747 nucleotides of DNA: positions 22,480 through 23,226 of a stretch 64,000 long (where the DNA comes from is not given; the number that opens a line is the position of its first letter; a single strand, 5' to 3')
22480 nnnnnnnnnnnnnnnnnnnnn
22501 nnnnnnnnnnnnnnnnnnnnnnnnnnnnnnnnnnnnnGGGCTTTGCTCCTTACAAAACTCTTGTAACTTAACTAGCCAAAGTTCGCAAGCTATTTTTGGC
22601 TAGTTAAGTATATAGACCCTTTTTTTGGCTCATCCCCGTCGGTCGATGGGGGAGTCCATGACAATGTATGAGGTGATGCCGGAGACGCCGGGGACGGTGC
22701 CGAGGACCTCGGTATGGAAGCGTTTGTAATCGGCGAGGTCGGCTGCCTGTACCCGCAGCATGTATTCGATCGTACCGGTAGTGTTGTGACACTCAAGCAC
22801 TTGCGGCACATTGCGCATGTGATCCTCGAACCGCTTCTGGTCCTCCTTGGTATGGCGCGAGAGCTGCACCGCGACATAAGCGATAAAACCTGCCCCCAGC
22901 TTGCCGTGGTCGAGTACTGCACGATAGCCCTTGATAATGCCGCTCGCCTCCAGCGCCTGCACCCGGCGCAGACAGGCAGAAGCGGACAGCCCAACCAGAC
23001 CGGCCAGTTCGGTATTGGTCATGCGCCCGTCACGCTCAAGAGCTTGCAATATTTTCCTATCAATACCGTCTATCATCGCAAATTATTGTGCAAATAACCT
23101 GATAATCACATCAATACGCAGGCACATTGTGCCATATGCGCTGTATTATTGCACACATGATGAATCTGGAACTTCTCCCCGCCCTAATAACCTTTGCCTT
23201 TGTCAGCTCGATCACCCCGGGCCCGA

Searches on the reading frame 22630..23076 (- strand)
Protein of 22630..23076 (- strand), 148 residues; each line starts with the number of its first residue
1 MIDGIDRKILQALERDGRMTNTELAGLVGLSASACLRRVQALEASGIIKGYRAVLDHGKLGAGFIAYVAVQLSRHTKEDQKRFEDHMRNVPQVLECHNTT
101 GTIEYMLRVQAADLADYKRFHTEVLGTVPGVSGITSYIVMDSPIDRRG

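Call 37: find_encoding_contigs(protein=window:22630-23076:-, flank=5000, max_places=10)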
Protein window:22630-23076:- (148 aa): 5 contigs read that carry it; 1 place shown.
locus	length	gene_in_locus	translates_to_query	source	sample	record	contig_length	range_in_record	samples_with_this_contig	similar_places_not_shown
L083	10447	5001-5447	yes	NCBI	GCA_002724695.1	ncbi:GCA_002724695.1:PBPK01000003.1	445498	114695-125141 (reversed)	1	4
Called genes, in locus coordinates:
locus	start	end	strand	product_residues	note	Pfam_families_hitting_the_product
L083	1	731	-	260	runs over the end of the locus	-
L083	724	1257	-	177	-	PF04542:Sigma70_r2, PF07638:Sigma70_ECF (weak), PF22029:PhyR_sigma2, PF08281:Sigma70_r4_2, PF04545:Sigma70_r4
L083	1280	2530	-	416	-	PF00578:AhpC-TSA, PF13640:2OG-FeII_Oxy_3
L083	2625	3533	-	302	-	PF03824:NicO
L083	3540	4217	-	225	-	PF06226:DUF1007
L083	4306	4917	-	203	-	PF01810:LysE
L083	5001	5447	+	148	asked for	PF13404:HTH_AsnC-type, PF13412:HTH_24, PF01037:AsnC_trans_reg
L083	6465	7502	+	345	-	PF26567:BstA_C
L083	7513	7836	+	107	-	PF11523:DUF3223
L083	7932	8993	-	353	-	PF04069:OpuAC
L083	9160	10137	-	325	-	PF00528:BPD_transp_1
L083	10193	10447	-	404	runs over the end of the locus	PF00005:ABC_tran, PF13555:AAA_29 (weak), PF13304:AAA_21 (faint), PF00571:CBS (faint)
